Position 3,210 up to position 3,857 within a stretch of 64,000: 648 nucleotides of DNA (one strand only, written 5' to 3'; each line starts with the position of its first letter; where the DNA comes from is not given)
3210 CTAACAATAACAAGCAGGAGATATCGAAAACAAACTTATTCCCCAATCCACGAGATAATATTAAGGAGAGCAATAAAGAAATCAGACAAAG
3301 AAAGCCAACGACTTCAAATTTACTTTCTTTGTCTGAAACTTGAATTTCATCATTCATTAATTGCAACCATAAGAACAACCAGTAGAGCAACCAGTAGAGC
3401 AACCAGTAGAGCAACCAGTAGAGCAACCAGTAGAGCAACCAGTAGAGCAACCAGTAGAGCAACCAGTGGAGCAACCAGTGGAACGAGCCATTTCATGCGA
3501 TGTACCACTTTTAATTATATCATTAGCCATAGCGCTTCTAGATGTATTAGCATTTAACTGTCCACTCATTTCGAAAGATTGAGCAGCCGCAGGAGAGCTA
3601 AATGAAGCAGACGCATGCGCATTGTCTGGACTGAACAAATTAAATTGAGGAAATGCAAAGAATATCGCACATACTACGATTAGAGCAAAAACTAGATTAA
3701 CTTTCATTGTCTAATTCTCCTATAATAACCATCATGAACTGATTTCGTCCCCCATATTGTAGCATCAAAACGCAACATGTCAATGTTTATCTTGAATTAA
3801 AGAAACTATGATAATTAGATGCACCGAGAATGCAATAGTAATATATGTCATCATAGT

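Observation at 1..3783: Three-gene translationally coupled module: secreted Cys-repeat peptide plus two large polytopic membrane proteins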

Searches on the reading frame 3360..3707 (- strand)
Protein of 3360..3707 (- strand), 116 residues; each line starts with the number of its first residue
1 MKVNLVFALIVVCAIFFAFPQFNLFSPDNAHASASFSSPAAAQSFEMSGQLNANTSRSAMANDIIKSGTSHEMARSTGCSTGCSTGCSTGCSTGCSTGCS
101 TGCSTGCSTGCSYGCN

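Call 6: search_protein_families(library=pfam, proteins=[window:3360-3707:-], max_evalue=1)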
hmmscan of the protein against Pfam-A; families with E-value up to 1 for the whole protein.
window:3360-3707:- (116 aa): 1 family
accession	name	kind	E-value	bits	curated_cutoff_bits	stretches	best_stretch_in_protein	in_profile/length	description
PF22852.1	SoxE_N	-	0.53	10.6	27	1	3-34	12-43/48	Sulfocyanin, N-terminal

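Call 7: search_protein_families(library=ncbifam, proteins=[window:3360-3707:-], max_evalue=1)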
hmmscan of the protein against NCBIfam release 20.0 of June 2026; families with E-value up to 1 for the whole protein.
window:3360-3707:- (116 aa): 3 families
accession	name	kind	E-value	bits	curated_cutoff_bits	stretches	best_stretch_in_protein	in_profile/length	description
NF004270.2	PRK05687.2-1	equivalog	0.062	12.9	180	1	68-112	36-80/223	flagellar assembly protein FliH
NF009925.1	PRK13386.1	equivalog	0.072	12.3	192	1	72-114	36-78/228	flagellar assembly protein FliH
NF033849.1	ser_rich_anae_1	subfamily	0.8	6.9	650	1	40-110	322-398/1163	serine-rich protein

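Call 9: find_encoding_contigs(protein=window:3360-3707:-, flank=10000, max_places=6)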
Protein window:3360-3707:- (116 aa): no gene with exactly this product is on record in the collection.

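Call 36: find_homologous_proteins(query=window:3360-3707:-, max_evalue=0.01)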
Query window:3360-3707:- (116 aa): 116 proteins with E <= 0.01 among 2930 candidates.
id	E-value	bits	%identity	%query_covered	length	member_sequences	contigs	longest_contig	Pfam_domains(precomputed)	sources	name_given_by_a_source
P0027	3.1e-22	97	52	92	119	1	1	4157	-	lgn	-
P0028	8.7e-22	95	60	72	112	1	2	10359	-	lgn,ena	-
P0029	6.5e-20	89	46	99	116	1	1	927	-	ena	-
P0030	5.8e-19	86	45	79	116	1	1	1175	-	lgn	-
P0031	1.2e-18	85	52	54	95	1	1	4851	-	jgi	-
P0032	8.4e-18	83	40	47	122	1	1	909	-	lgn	-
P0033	1.9e-17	81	52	72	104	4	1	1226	-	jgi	jgi:hypothetical protein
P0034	3.9e-17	80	43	92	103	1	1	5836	-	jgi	-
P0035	7.7e-17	79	46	99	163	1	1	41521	-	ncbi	-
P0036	2.7e-16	78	42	45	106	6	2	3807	-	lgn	-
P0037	1.1e-15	76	34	76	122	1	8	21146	-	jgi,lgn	jgi:hypothetical protein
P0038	2.4e-15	75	34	64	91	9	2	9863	-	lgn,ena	-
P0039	4.9e-15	74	44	88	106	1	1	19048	-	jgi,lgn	jgi:hypothetical protein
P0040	9.7e-15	73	33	60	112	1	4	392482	-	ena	-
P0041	1.9e-14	72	54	60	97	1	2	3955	-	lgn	-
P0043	2.5e-14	71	46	85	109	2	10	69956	-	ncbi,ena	-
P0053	3.6e-13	68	49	49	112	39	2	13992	-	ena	-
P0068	5.7e-11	61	43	92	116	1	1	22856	-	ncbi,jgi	jgi:hypothetical protein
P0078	2.1e-9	55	46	72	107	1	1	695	PF27846.1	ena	-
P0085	2.3e-8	52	47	59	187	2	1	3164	-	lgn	-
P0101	1.0e-6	47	-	-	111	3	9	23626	-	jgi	jgi:hypothetical protein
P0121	9.9e-5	40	91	9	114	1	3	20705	-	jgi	jgi:hypothetical protein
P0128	4.1e-4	39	32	86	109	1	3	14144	-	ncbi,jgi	jgi:hypothetical protein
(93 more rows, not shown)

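Call 38: search_protein_families(library=pfam, proteins=[P0078, P0053, P0028, P0027, P0068, P0121, P0101, P0040], max_evalue=1)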
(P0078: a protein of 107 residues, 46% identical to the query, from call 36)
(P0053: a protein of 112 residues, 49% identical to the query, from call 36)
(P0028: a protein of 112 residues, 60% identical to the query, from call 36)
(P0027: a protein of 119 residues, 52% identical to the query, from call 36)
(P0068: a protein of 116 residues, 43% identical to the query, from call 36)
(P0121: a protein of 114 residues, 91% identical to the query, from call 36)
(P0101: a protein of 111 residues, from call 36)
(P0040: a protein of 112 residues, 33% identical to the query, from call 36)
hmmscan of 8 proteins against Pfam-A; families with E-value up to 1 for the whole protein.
P0078 (107 aa): 3 families
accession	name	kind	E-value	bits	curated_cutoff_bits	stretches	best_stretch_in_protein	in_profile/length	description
PF01837.22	HcyBio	-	0.031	13.6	26.2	1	32-77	221-266/349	Homocysteine biosynthesis enzyme, sulfur-incorporation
PF02827.21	PKI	-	0.11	13.3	25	1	48-63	1-16/69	cAMP-dependent protein kinase inhibitor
PF24520.1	ARM_KNTC1_1st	-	0.15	12.3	27.3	1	16-59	15-59/246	KNTC1 first ARM-repeats domain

P0053 (112 aa): 4 families
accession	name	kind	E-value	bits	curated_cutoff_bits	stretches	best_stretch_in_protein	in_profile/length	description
PF01837.22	HcyBio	-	0.053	12.9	26.2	1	36-82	220-266/349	Homocysteine biosynthesis enzyme, sulfur-incorporation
PF02827.21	PKI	-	0.11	13.2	25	1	53-68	1-16/69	cAMP-dependent protein kinase inhibitor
PF19312.4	NtrY_N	-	0.12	12.1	23.2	1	8-79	105-179/291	NtrY N-terminal region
PF14141.11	YqzM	-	0.19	12.3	27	1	53-70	5-22/42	YqzM-like protein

P0028 (112 aa): 3 families
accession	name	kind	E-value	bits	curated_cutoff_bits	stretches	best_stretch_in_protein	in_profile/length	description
PF01837.22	HcyBio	-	0.08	12.3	26.2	1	36-81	220-265/349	Homocysteine biosynthesis enzyme, sulfur-incorporation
PF02827.21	PKI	-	0.11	13.3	25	1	53-68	1-16/69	cAMP-dependent protein kinase inhibitor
PF14141.11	YqzM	-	0.37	11.3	27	1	53-70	5-22/42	YqzM-like protein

P0027 (119 aa): 0 families

P0068 (116 aa): 0 families

P0121 (114 aa): 0 families

P0101 (111 aa): 1 family
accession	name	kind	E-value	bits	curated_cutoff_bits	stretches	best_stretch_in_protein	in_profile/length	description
PF07371.17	DUF1490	-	0.003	18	28.4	1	21-67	31-72/88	Protein of unknown function (DUF1490)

P0040 (112 aa): 0 families

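Call 39: search_protein_families(library=ncbifam, proteins=[P0078, P0053, P0028, P0027, P0068, P0121, P0101, P0040], max_evalue=1)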
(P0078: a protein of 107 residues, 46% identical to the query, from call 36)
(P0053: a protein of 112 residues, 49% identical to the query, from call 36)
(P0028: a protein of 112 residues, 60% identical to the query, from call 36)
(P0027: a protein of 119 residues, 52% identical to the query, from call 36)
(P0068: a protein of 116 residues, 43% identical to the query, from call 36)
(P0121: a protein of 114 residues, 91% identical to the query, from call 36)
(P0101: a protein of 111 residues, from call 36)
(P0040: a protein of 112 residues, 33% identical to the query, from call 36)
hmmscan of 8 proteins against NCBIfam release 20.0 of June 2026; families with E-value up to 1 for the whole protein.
P0078 (107 aa): 4 families
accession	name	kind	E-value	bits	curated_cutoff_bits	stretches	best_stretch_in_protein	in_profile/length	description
NF005817.0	PRK07683.1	equivalog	0.13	10.9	575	1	6-59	238-294/387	aminotransferase A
TIGR04117.1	Syntroph_Cxxx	paralog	0.45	10.6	50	1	67-105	57-98/98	Cys-Xaa-Xaa-Xaa repeat radical SAM target protein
TIGR04118.1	Cxxx_AC3_0185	subfamily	0.54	10.3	35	0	76-101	21-46/46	AC3_0185 family rSAM-modified Cys-rich RiPP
NF033849.1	ser_rich_anae_1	subfamily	0.6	7.3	650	1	33-102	433-502/1163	serine-rich protein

P0053 (112 aa): 2 families
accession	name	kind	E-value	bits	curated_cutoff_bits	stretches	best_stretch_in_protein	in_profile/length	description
NF005817.0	PRK07683.1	equivalog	0.077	11.7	575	1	6-74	238-303/387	aminotransferase A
NF033849.1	ser_rich_anae_1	subfamily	0.31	8.3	650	1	36-108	433-503/1163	serine-rich protein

P0028 (112 aa): 3 families
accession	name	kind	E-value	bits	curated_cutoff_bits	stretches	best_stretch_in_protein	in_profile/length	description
TIGR04117.1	Syntroph_Cxxx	paralog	0.024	14.7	50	1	76-109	57-89/98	Cys-Xaa-Xaa-Xaa repeat radical SAM target protein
NF005817.0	PRK07683.1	equivalog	0.026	13.2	575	1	6-74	238-303/387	aminotransferase A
NF033849.1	ser_rich_anae_1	subfamily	0.1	9.9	650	1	31-106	321-396/1163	serine-rich protein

P0027 (119 aa): 2 families
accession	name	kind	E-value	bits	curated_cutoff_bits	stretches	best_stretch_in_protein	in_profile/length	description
NF009925.1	PRK13386.1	equivalog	0.18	11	192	1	81-117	46-82/228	flagellar assembly protein FliH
TIGR04117.1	Syntroph_Cxxx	paralog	0.9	9.7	50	0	79-118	55-93/98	Cys-Xaa-Xaa-Xaa repeat radical SAM target protein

P0068 (116 aa): 2 families
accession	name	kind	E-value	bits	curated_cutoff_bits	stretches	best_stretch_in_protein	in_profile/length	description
TIGR04117.1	Syntroph_Cxxx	paralog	0.0093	16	50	1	84-116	59-90/98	Cys-Xaa-Xaa-Xaa repeat radical SAM target protein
TIGR04118.1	Cxxx_AC3_0185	subfamily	0.051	13.6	35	1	85-112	19-46/46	AC3_0185 family rSAM-modified Cys-rich RiPP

P0121 (114 aa): 1 family
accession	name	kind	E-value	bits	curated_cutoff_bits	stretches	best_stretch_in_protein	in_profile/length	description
TIGR04117.1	Syntroph_Cxxx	paralog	0.021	14.9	50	1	83-113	60-89/98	Cys-Xaa-Xaa-Xaa repeat radical SAM target protein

P0101 (111 aa): 2 families
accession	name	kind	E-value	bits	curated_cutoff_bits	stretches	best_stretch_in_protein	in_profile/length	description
TIGR04117.1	Syntroph_Cxxx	paralog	0.48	10.5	50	1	76-110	52-85/98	Cys-Xaa-Xaa-Xaa repeat radical SAM target protein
TIGR04118.1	Cxxx_AC3_0185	subfamily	0.57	10.2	35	0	74-103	17-46/46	AC3_0185 family rSAM-modified Cys-rich RiPP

P0040 (112 aa): 4 families
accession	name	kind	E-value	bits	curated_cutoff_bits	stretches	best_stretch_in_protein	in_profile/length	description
TIGR04117.1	Syntroph_Cxxx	paralog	0.015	15.4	50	1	73-109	55-90/98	Cys-Xaa-Xaa-Xaa repeat radical SAM target protein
TIGR03601.1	B_an_ocin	subfamily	0.032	14.8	35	1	33-107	3-76/88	heterocycloanthracin/sonorensin family bacteriocin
NF007233.1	PRK09653.1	subfamily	0.15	11.5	310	1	24-50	182-207/319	phosphotransacetylase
NF033849.1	ser_rich_anae_1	subfamily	0.38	8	650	1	25-106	386-464/1163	serine-rich protein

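Call 40: find_encoding_contigs(protein=P0040, flank=8000, max_places=2)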
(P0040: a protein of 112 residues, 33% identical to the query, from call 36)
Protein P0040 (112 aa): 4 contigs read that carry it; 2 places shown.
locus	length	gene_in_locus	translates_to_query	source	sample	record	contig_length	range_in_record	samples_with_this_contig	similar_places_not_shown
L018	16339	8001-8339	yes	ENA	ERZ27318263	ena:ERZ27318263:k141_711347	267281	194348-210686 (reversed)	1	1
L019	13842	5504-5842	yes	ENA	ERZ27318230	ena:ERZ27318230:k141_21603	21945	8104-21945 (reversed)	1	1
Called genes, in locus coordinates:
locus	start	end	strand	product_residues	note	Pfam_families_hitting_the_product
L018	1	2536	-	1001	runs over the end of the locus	PF02012:BNR (faint), PF15902:Sortilin-Vps10 (weak), PF00801:PKD (weak), PF18911:PKD_4, PF18962:Por_Secre_tail (weak)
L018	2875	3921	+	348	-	PF04613:LpxD, PF25084:LbH_EIF2B, PF14602:Hexapep_2 (faint), PF00132:Hexapep, PF25087:GMPPB_C (weak), PF00132:Hexapep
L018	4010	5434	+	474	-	PF03331:LpxC, PF07977:FabA, PF22817:ApeP-like, PF22818:ApeI-like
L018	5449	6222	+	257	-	PF25084:LbH_EIF2B (faint), PF25087:GMPPB_C, PF21711:DCTN5 (faint), PF00132:Hexapep, PF13720:Acetyltransf_11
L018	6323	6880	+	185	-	PF07929:PRiA4_ORF3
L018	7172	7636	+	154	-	PF00334:NDK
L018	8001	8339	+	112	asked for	-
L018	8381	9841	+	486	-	-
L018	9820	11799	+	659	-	-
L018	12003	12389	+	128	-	-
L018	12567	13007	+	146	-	-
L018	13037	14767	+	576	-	PF02690:Na_Pi_cotrans, PF01895:PhoU (faint)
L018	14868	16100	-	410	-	PF00149:Metallophos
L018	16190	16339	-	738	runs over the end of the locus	PF13328:HD_4, PF04607:RelA_SpoT, PF02824:TGS, PF28438:RelA_RIS, PF13291:ACT_4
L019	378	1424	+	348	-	PF04613:LpxD, PF25084:LbH_EIF2B, PF14602:Hexapep_2 (faint), PF00132:Hexapep, PF25087:GMPPB_C (weak), PF00132:Hexapep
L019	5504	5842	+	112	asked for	-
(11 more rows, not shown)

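Call 41: find_encoding_contigs(protein=P0068, flank=8000, max_places=2)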
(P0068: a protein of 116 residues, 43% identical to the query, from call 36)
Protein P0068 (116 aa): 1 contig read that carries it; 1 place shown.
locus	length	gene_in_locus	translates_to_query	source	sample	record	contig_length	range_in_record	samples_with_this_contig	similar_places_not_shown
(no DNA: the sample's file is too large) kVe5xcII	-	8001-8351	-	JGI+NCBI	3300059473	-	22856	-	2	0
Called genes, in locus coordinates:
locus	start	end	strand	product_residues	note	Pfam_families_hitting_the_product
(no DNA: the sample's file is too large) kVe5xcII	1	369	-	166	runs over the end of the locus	PF16998:17kDa_Anti_2 (weak)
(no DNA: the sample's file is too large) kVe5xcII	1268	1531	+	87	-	-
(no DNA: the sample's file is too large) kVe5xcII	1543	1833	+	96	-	-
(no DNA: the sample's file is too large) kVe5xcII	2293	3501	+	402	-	PF13356:Arm-DNA-bind_3, PF22022:Phage_int_M, PF14659:Phage_int_SAM_3 (faint), PF00589:Phage_integrase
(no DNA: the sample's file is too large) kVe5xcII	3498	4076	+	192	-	-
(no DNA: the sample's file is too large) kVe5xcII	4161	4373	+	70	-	PF05930:Phage_AlpA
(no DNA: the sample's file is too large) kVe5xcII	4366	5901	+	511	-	PF12307:DUF3631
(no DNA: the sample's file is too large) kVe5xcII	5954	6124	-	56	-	-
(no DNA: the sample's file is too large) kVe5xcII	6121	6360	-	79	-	-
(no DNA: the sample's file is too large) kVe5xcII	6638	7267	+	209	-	PF13518:HTH_28 (faint)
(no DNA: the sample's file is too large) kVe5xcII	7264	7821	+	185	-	PF08534:Redoxin, PF00578:AhpC-TSA, PF13098:Thioredoxin_2 (faint), PF00085:Thioredoxin (faint), PF13905:Thioredoxin_8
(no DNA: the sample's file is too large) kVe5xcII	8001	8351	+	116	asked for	-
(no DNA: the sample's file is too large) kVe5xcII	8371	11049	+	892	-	-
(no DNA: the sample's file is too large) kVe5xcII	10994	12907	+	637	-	-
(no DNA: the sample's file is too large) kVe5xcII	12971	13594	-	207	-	PF12169:DNA_pol3_gamma3 (weak), PF12362:DUF3646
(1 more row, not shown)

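Call 42: find_encoding_contigs(protein=P0121, flank=8000, max_places=2)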
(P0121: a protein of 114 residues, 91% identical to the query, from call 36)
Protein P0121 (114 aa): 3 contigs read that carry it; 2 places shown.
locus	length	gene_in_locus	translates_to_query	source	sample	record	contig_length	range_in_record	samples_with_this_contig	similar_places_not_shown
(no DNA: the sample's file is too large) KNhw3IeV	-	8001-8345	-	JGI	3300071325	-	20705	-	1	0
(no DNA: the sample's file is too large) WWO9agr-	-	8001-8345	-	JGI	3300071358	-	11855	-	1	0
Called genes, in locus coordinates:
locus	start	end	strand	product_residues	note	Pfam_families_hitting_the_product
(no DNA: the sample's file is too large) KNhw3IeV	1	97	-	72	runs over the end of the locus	-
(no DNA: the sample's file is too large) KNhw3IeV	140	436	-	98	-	-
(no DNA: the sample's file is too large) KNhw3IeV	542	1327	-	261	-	-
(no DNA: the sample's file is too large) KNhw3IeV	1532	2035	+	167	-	PF12694:cpYpsA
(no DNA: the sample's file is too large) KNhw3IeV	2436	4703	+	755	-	PF23355:IFT52_GIFT (faint), PF14258:DUF4350 (weak)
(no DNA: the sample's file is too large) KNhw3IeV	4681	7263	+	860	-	PF09822:ABC_transp_aux (faint), PF14258:DUF4350 (weak), PF24157:DUF7408 (faint)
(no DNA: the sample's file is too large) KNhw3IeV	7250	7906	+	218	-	-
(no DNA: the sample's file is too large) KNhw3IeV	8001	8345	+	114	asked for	-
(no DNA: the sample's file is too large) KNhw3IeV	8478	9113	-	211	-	PF00239:Resolvase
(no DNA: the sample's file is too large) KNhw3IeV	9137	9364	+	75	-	-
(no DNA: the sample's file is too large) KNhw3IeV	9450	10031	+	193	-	PF24838:8xMP (faint)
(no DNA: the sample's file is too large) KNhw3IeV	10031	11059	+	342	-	PF00106:adh_short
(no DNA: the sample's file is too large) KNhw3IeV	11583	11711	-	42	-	-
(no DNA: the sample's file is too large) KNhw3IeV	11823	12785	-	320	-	PF20229:ChrB_N, PF09828:ChrB_C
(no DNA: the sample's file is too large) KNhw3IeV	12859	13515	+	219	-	?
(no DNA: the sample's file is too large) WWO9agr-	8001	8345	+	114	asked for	-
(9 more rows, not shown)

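Call 57: find_encoding_contigs(protein=P0043, flank=7000, max_places=1)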
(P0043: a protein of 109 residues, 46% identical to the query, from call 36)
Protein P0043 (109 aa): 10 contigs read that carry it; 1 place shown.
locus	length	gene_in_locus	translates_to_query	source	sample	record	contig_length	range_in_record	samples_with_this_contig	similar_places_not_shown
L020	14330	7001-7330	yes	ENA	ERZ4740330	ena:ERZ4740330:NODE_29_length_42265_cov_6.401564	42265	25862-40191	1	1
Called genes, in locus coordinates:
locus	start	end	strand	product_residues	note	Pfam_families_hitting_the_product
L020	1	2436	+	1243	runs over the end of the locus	PF02574:S-methyl_trans, PF00809:Pterin_bind, PF02607:B12-binding_2, PF02310:B12-binding, PF02965:Met_synt_B12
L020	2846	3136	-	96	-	-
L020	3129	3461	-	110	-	-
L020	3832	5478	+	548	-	PF13576:Pentapeptide_3, PF07885:Ion_trans_2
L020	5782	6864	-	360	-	PF00589:Phage_integrase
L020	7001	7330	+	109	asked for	-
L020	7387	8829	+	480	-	-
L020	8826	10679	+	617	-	PF14258:DUF4350 (weak)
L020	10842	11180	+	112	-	-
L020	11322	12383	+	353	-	-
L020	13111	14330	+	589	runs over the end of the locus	PF00920:ILVD_EDD_N, PF24877:ILV_EDD_C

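Call 58: find_encoding_contigs(protein=P0101, flank=7000, max_places=1)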
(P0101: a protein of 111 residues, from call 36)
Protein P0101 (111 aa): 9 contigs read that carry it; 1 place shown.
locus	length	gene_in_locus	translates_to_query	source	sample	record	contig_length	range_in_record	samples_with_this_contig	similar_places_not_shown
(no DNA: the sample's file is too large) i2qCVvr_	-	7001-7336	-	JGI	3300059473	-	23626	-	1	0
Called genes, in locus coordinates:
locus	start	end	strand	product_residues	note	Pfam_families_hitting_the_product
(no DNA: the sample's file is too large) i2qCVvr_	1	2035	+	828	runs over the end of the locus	PF22548:AEP-TOTE, PF21686:LigD_Prim-Pol (weak), PF08707:PriCT_2 (weak), PF08706:D5_N, PF19263:DUF5906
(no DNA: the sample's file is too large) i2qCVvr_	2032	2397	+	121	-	-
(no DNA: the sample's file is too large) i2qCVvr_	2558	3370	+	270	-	-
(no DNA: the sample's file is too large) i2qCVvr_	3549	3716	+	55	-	-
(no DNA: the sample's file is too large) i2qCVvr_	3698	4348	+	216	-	PF12773:DZR (faint), PF18912:DZR_2 (faint)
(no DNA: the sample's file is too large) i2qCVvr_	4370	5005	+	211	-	-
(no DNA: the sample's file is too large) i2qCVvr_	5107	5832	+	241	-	-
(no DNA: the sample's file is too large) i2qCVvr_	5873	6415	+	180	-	-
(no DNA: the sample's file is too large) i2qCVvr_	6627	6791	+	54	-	PF13683:rve_3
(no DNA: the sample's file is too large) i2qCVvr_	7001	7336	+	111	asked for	-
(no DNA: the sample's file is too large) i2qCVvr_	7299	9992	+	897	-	PF09822:ABC_transp_aux (weak), PF14258:DUF4350 (weak)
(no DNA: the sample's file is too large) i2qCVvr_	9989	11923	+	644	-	-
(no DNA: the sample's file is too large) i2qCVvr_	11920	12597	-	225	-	PF00578:AhpC-TSA, PF08534:Redoxin, PF00085:Thioredoxin, PF13098:Thioredoxin_2 (weak), PF13905:Thioredoxin_8 (weak)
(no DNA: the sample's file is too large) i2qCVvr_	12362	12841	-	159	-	-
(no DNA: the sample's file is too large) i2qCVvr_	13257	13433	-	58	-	-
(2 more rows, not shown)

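Call 59: find_encoding_contigs(protein=P0128, flank=7000, max_places=1)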
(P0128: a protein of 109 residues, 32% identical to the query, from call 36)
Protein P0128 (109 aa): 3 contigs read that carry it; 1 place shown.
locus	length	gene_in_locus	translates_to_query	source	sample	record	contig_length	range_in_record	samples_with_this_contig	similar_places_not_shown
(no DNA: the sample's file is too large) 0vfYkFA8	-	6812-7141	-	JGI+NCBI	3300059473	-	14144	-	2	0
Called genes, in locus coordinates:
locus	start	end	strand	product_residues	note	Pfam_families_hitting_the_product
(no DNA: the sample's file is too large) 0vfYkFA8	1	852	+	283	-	?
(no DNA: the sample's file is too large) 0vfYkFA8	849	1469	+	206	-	-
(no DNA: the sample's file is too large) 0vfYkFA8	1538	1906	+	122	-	-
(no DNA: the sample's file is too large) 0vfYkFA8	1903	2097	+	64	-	-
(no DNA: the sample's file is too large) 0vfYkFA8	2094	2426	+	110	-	-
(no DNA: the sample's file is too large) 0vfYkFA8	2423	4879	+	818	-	PF08707:PriCT_2 (weak), PF08706:D5_N, PF19263:DUF5906 (weak)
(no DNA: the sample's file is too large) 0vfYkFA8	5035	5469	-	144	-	-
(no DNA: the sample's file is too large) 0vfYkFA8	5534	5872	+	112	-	-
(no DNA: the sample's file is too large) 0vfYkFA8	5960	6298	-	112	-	-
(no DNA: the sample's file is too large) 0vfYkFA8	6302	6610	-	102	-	-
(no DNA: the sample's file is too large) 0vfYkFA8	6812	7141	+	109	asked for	-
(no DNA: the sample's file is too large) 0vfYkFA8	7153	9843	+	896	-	-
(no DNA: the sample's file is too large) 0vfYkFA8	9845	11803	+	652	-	-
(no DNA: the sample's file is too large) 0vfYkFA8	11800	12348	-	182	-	PF08534:Redoxin, PF00578:AhpC-TSA, PF00085:Thioredoxin (faint), PF13905:Thioredoxin_8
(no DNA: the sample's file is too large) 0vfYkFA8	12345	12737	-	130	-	-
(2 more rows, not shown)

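Call 60: search_protein_families(library=padloc, proteins=[window:3360-3707:-], max_evalue=1)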
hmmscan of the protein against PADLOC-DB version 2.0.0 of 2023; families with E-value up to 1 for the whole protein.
window:3360-3707:- (116 aa): 0 families

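Call 73: search_protein_families(library=pfam, proteins=[P0085, L018:8381-9838:+, L018:9820-11796:+], max_evalue=1)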
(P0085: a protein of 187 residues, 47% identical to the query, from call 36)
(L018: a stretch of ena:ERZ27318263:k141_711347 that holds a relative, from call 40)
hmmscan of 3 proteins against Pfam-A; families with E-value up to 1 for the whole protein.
P0085 (187 aa): 0 families

L018:8381-9838:+ (486 aa): 0 families

L018:9820-11796:+ (659 aa): 5 families
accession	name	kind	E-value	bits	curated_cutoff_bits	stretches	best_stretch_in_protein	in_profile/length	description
PF09822.16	ABC_transp_aux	-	0.0043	16.8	34.7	1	195-247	34-82/288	ABC-type uncharacterized transport system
PF07090.17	GATase1_like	-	0.015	15.3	27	1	193-244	65-113/247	Putative glutamine amidotransferase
PF08191.17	LRR_adjacent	-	0.038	14.6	21.8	1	164-198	11-45/57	LRR adjacent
PF14258.12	DUF4350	-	0.065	13.9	30.4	1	206-279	28-96/181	Domain of unknown function (DUF4350)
PF22369.2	GLMA_2nd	-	0.073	13.2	27.7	1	159-264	14-101/138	GLMA-like, second domain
